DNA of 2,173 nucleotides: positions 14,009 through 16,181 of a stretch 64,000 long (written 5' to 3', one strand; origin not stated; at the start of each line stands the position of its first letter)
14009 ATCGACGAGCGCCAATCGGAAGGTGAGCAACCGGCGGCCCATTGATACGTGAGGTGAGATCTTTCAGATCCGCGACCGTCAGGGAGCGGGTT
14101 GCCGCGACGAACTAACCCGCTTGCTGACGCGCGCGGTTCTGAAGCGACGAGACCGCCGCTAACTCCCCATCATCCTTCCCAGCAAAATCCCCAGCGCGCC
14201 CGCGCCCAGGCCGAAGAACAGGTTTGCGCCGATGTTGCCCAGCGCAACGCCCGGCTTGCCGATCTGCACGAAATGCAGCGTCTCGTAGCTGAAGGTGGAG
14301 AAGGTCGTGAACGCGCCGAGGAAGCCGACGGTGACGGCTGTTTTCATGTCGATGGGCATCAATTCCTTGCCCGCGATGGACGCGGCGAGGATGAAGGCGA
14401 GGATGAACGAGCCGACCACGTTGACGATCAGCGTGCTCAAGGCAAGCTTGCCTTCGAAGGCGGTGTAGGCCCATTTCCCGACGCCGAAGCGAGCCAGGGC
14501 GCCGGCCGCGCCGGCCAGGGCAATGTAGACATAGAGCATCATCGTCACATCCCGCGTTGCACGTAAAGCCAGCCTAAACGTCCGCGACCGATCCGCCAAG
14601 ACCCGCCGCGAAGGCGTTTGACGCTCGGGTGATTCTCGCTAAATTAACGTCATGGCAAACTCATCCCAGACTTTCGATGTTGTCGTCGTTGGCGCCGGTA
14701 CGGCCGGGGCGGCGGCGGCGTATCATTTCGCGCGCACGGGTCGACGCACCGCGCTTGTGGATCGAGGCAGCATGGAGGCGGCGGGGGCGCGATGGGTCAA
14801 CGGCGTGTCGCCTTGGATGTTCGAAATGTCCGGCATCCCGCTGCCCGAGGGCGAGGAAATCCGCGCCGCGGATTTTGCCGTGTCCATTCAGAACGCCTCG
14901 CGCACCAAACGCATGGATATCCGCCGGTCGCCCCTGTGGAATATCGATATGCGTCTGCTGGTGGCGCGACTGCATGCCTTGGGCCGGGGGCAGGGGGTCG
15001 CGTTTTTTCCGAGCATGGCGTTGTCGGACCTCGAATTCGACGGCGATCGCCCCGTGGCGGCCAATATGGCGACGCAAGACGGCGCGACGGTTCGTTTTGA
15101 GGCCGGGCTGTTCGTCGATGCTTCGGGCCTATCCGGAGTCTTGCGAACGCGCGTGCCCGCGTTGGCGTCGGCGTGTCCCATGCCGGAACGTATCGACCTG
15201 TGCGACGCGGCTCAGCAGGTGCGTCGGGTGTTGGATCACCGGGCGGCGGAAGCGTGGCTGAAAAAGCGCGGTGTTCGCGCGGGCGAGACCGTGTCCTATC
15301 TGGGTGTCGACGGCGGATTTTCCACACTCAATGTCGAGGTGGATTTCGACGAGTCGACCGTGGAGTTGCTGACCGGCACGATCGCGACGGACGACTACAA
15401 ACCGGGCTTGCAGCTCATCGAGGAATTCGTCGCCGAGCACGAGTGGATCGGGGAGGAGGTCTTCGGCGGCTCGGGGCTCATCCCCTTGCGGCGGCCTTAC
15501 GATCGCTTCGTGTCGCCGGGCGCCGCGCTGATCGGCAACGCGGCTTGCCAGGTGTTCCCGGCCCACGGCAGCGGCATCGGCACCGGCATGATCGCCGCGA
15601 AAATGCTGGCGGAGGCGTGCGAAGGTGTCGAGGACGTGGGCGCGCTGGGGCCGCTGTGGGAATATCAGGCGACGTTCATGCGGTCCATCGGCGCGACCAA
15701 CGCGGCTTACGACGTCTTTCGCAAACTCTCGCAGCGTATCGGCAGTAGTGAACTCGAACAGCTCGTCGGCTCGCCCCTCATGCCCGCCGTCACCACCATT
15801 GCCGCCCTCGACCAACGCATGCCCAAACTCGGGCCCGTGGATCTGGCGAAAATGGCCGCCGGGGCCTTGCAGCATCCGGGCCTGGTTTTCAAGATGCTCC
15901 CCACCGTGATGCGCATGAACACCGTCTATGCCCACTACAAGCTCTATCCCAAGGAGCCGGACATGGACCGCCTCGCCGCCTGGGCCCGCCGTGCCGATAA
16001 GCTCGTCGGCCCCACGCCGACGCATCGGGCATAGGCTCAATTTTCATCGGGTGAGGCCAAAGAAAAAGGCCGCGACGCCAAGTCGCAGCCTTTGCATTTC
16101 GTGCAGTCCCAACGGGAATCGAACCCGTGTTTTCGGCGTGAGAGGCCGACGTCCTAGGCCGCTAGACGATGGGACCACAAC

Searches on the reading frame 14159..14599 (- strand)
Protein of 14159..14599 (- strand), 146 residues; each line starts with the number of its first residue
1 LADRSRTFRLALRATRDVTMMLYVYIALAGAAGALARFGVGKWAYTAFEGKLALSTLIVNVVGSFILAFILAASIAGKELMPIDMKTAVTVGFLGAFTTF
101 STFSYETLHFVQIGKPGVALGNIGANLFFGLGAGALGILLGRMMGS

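Call 10: search_protein_families(library=pfam, proteins=[window:14159-14599:-], max_evalue=0.0001)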
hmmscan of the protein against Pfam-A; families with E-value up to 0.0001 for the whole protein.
window:14159-14599:- (146 aa): 1 family
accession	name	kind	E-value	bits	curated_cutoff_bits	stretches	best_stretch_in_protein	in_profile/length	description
PF02537.21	CRCB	-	1.7e-22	80.2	32.9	1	25-138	2-103/103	CrcB-like protein, Camphor Resistance (CrcB)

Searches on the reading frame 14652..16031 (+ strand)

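Call 3: search_protein_families(library=pfam, proteins=[window:14652-16031:+], max_evalue=0.01)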
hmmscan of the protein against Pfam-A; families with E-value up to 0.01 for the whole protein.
window:14652-16031:+ (460 aa): 12 families
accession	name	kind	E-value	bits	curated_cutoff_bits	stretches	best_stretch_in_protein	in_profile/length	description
PF12831.13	FAD_oxidored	-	6.4e-13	49.2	27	1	9-164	1-150/416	FAD dependent oxidoreductase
PF01266.30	DAO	-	3.2e-11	43.8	27.9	1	9-51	1-43/353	FAD dependent oxidoreductase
PF00890.30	FAD_binding_2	-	8.9e-07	28.9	20.4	1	9-41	1-33/414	FAD binding domain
PF07992.20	Pyr_redox_2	-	3.5e-05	23.8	26.1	1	8-40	1-33/291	Pyridine nucleotide-disulphide oxidoreductase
PF01134.28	GIDA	-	9.7e-05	22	22.1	1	9-36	1-28/391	Glucose inhibited division protein A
PF01494.25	FAD_binding_3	-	0.00011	22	22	0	8-41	2-35/349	FAD binding domain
PF01946.23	Thi4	-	0.00039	20.2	26.2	1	8-51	18-61/235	Thi4 family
PF13450.12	NAD_binding_8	-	0.00092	19.9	21.9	1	12-40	1-29/68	NAD(P)-binding Rossmann-like domain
PF04820.20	Trp_halogenase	-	0.0012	18.2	21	0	9-32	1-24/458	Tryptophan halogenase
PF03486.20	HI0933_like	-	0.0031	17.4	50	1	9-40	2-33/244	HI0933-like protein Rossmann domain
PF13738.12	Pyr_redox_3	-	0.0032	17.2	30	1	7-56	164-214/305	Pyridine nucleotide-disulphide oxidoreductase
PF05834.18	Lycopene_cycl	-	0.009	15.6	23.4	0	9-62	1-51/380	Lycopene cyclase protein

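Call 4: search_protein_families(library=ncbifam, proteins=[window:14652-16031:+], max_evalue=0.001)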
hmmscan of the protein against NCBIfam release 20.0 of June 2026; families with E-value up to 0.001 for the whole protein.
window:14652-16031:+ (460 aa): 51 families (the best 25 are shown)
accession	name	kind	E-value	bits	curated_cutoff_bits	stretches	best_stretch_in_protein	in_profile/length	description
NF041080.1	DGGGPL_reductase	equivalog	4.2e-47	161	580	2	270-451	257-439/447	digeranylgeranylglycerophospholipid reductase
TIGR02032.1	GG-red-SF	subfamily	9.4e-24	84.6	158.8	2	8-169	1-156/297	geranylgeranyl reductase family protein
TIGR02023.1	BchP-ChlP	subfamily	4.1e-13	49.1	343.3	2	277-358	253-333/388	geranylgeranyl diphosphate reductase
TIGR01988.1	Ubi-OHases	subfamily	2.2e-11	43.2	224.65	1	284-359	273-352/387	ubiquinone biosynthesis hydroxylase, UbiH/UbiF/VisC/COQ6 family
NF005788.0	PRK07608.1-3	equivalog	3.4e-11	42.5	478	1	284-359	274-352/388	UbiH/UbiF family hydroxylase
NF006593.0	PRK09126.1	equivalog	1e-09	37.8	420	1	5-43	2-40/393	5-demethoxyubiquinol-8 5-hydroxylase UbiM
NF004318.0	PRK05714.1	equivalog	1.6e-08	33.7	653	1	277-324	274-322/407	2-octaprenyl-3-methyl-6-methoxy-1,4-benzoquinol hydroxylase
NF041160.1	DGGPL_Thplmales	equivalog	2.4e-08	33.3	780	1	6-57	2-54/396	digeranylgeranylglycerophospholipid reductase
NF005786.0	PRK07608.1-1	equivalog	3.5e-08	32.6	597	0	1-39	4-42/393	UbiH/UbiF family hydroxylase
NF005951.1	PRK08020.1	equivalog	1.1e-07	31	590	0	7-40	2-35/388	3-demethoxyubiquinol 3-hydroxylase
NF005612.0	PRK07364.1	equivalog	2.6e-07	29.5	487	0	3-47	14-58/415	FAD-dependent hydroxylase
NF045655.1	MkRedMenJ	equivalog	6.5e-07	28.6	700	0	7-39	4-36/406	menaquinone reductase MenJ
TIGR01989.1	COQ6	equivalog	8.2e-07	28.3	489.3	1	284-359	328-407/437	ubiquinone biosynthesis monooxygenase COQ6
TIGR01984.1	UbiH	equivalog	1.1e-06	27.7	392.2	0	284-340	271-328/382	2-octaprenyl-6-methoxyphenyl hydroxylase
NF005790.0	PRK07608.1-5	equivalog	1.5e-06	27.1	576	0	278-358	269-352/389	UbiH/UbiF family hydroxylase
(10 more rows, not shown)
